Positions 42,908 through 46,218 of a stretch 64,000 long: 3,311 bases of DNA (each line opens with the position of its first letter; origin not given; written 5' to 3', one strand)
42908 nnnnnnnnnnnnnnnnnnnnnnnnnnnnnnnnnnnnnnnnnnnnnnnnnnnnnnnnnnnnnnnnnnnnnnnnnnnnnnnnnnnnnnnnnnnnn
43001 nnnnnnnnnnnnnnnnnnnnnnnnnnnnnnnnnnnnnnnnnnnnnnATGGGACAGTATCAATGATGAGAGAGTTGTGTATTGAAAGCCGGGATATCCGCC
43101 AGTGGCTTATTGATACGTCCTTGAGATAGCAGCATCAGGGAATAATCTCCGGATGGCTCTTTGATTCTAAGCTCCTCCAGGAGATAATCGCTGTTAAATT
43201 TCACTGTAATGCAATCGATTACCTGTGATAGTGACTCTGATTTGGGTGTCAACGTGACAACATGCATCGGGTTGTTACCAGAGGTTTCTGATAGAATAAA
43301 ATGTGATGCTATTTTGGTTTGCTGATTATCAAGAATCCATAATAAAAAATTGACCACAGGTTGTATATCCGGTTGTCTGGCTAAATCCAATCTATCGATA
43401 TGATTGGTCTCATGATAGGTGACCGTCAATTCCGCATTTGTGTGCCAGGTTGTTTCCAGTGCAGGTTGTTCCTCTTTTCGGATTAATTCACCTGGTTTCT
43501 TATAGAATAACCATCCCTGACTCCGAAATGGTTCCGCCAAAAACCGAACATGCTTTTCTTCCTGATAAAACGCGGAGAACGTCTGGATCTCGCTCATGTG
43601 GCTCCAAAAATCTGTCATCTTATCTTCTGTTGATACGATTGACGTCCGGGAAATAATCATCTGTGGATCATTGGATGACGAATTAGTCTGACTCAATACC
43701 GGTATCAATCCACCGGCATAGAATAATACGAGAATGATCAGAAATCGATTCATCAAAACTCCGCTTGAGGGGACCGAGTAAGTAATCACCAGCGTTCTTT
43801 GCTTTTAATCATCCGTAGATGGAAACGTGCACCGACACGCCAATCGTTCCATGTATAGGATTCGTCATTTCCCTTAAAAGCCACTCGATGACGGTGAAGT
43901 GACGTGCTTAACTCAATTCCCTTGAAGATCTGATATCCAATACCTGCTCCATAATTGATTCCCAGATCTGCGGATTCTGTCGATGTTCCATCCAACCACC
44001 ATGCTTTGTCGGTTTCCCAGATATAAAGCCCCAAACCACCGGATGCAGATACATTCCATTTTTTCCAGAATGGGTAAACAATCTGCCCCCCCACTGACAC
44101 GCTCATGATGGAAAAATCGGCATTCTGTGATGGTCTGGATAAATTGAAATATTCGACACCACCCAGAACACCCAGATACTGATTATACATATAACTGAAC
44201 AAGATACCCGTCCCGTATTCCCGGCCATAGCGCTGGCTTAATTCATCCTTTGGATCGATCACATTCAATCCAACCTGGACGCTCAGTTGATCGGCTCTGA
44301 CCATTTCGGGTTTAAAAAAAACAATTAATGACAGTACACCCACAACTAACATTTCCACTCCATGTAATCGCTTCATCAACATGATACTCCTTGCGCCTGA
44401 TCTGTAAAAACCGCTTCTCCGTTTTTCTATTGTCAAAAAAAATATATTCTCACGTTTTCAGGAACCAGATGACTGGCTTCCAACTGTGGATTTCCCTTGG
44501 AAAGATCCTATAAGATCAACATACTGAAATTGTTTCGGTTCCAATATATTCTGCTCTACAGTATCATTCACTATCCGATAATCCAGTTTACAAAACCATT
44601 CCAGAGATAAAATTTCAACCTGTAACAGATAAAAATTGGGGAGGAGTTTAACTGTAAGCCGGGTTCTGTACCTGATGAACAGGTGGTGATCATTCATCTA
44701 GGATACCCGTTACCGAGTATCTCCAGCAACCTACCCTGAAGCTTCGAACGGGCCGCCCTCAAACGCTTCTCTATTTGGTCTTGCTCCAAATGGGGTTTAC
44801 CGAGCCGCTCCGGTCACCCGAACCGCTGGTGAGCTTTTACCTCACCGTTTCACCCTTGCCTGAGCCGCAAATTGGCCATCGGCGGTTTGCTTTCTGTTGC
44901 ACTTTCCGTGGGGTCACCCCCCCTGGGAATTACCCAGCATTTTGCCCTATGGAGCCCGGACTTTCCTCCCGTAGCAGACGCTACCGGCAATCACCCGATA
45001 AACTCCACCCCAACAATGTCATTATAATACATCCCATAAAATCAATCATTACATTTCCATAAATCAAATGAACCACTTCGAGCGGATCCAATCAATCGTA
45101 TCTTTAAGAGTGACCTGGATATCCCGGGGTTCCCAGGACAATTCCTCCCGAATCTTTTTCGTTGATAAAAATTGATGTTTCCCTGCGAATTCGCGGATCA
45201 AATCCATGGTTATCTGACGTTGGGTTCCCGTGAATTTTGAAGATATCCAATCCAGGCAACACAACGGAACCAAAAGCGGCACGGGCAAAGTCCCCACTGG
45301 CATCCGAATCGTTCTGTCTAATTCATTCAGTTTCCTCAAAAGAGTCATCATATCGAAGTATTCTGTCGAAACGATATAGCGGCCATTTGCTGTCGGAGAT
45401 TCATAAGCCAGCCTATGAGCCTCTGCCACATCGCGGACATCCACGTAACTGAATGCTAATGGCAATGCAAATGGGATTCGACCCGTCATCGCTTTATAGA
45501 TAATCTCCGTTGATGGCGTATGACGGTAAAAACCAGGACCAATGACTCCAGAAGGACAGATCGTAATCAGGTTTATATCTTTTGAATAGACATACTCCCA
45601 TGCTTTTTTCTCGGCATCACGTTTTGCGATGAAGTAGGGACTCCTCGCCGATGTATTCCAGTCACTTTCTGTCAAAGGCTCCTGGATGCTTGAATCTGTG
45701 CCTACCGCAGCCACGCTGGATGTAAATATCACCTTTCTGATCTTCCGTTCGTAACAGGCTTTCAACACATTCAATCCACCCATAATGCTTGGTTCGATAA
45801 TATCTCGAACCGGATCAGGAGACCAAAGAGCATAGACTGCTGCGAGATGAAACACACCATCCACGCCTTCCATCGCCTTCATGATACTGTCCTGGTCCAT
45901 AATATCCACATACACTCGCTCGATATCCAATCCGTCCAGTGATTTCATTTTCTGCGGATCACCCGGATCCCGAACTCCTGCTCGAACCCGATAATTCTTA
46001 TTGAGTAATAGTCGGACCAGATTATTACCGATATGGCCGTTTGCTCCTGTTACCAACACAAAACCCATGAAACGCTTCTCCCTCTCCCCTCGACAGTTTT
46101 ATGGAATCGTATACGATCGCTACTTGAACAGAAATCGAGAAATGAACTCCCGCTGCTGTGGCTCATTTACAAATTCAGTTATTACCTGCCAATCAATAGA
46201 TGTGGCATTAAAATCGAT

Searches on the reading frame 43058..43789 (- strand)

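Call 5: search_protein_families(library=pfam, proteins=[window:43058-43789:-], max_evalue=0.01)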
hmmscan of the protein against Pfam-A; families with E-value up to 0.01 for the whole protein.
window:43058-43789:- (243 aa): 1 family
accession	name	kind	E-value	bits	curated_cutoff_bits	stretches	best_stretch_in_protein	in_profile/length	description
PF03548.22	LolA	-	0.00066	19.9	23.6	1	139-232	69-159/165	Outer membrane lipoprotein carrier protein LolA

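Call 6: search_protein_families(library=ncbifam, proteins=[window:43058-43789:-], max_evalue=0.01)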
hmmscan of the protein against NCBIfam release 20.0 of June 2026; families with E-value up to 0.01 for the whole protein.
window:43058-43789:- (243 aa): 2 families
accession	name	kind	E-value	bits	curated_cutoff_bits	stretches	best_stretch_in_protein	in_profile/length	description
NF053544.1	LolA2_flexi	equivalog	3.1e-14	52.8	125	1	60-232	34-203/208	flexirubin biosynthesis/transport protein LolA2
TIGR00547.2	lolA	equivalog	4e-06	26.4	112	1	55-232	18-186/202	outer membrane lipoprotein periplasmic chaperone LolA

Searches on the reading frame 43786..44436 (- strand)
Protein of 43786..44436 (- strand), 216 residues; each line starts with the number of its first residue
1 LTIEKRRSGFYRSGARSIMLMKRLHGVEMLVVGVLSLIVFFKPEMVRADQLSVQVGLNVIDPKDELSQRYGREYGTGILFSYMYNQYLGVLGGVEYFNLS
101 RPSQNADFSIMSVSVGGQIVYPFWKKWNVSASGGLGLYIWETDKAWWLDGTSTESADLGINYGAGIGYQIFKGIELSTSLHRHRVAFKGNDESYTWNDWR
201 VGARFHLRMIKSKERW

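Call 5: search_protein_families(library=pfam, proteins=[window:43786-44436:-], max_evalue=0.01)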
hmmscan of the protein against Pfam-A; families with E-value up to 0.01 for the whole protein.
window:43786-44436:- (216 aa): 1 family
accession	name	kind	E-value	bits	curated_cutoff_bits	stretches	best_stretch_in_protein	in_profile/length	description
PF13505.12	OMP_b-brl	-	6.6e-10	39.9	28.7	1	34-203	3-171/175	Outer membrane protein beta-barrel domain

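Call 6: search_protein_families(library=ncbifam, proteins=[window:43786-44436:-], max_evalue=0.01)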
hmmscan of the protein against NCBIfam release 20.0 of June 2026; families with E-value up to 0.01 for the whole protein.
window:43786-44436:- (216 aa): 1 family
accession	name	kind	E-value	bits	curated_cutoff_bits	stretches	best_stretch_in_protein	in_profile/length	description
NF008071.1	PRK10808.1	equivalog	0.0036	16.7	277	1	70-170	59-162/358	porin OmpA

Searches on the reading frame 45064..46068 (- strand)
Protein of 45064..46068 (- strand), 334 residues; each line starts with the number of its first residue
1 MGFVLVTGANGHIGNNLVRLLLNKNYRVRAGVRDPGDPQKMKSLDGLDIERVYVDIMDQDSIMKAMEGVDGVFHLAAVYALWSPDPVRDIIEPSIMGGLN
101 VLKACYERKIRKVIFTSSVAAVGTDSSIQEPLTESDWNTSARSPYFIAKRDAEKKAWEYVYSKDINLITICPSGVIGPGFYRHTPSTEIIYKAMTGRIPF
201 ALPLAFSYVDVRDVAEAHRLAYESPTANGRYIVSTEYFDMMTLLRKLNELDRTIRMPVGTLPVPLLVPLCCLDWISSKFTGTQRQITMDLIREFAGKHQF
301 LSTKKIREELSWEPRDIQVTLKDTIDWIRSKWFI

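Call 5: search_protein_families(library=pfam, proteins=[window:45064-46068:-], max_evalue=0.01)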
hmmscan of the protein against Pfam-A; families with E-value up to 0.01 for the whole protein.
window:45064-46068:- (334 aa): 11 families
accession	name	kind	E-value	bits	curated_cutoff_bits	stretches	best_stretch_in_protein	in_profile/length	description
PF01370.27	Epimerase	-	4.2e-32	111.9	20.9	1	4-228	1-231/240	NAD dependent epimerase/dehydratase family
PF01073.25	3Beta_HSD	-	8.3e-23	81.2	22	1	5-226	1-233/280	3-beta hydroxysteroid dehydrogenase/isomerase family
PF16363.11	GDP_Man_Dehyd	-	3.2e-18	66.7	27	1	5-315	1-322/332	GDP-mannose 4,6 dehydratase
PF13460.12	NAD_binding_10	-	6.1e-17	62.5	27.2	1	8-155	1-130/184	NAD(P)H-binding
PF05368.20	NmrA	-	1.3e-13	51.7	27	1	4-122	5-111/298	NmrA-like family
PF02719.21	Polysacc_synt_2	-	6e-09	35.9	20.2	1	4-122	1-132/293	Polysaccharide biosynthesis protein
PF07993.18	NAD_binding_4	-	2e-08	34.1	20.1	1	57-184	77-210/258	Male sterility protein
PF08659.16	KR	-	2.7e-06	27.9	22.6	1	2-122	1-140/180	KR domain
PF04321.23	RmlD_sub_bind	-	0.00025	20.7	27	1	4-78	3-61/287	RmlD substrate binding domain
PF00106.31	adh_short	-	0.00057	19.9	26.6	1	4-73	3-82/195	short chain dehydrogenase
PF03435.24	Sacchrp_dh_NADP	-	0.0025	18.6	25.1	0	4-78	1-78/129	Saccharopine dehydrogenase NADP binding domain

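Call 6: search_protein_families(library=ncbifam, proteins=[window:45064-46068:-], max_evalue=0.01)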
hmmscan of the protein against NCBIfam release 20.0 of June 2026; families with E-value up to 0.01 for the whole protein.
window:45064-46068:- (334 aa): 38 families (the best 25 are shown)
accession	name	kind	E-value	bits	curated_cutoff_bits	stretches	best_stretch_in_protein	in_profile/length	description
TIGR03466.1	HpnA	hypoth_equivalog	3.7e-60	203.5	367.65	1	4-331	3-324/327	hopanoid-associated sugar epimerase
NF052578.1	StrlDmthSdmBMthl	equivalog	9.7e-42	143.9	600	1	4-333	3-327/328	sterol demethylase protein SdmB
TIGR04180.1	EDH_00030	hypoth_equivalog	1.1e-23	83.7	475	1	4-180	1-180/297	NAD-dependent 4,6-dehydratase LegB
NF042422.1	oxyalk_red_OleD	equivalog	4e-20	72.4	580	1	4-223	3-216/329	2-alkyl-3-oxoalkanoate reductase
NF042423.1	oxyalk_red_Shew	equivalog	1.2e-17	64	580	1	4-197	11-194/331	2-alkyl-3-oxoalkanoate reductase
TIGR01179.1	galE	equivalog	1.7e-13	50.1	262.3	1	4-179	2-188/332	UDP-glucose 4-epimerase GalE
NF041293.1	G6PDh_Azf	equivalog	3e-12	46.5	400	1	4-124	5-121/252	NAD-dependent glucose-6-phosphate dehydrogenase Azf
TIGR01181.1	dTDP_gluc_dehyt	equivalog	6.4e-12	45.2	365.1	1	4-329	2-312/321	dTDP-glucose 4,6-dehydratase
TIGR03589.1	PseB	equivalog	6.1e-10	38.6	407.75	1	4-120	7-127/324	UDP-N-acetylglucosamine 4,6-dehydratase (inverting)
NF043036.1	ErythonDh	equivalog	1.1e-08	34.7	325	1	4-126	3-133/321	D-erythronate dehydrogenase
TIGR02197.1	heptose_epim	equivalog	1.3e-08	34.4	274.6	1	4-130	1-126/316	ADP-glyceromanno-heptose 6-epimerase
NF005539.0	PRK07201.1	equivalog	1.6e-08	33.7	549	1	5-154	4-159/657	SDR family oxidoreductase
TIGR04130.1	FnlA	equivalog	1.9e-07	30.3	730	1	4-122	7-128/337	UDP-N-acetylglucosamine 4,6-dehydratase/5-epimerase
NF006120.0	PRK08264.1-6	subfamily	1.3e-06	28.2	274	1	4-67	10-74/246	SDR family oxidoreductase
TIGR01746.1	Thioester-redct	subfamily_domain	1.7e-06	27.5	213.35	0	4-34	2-34/371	thioester reductase domain-containing protein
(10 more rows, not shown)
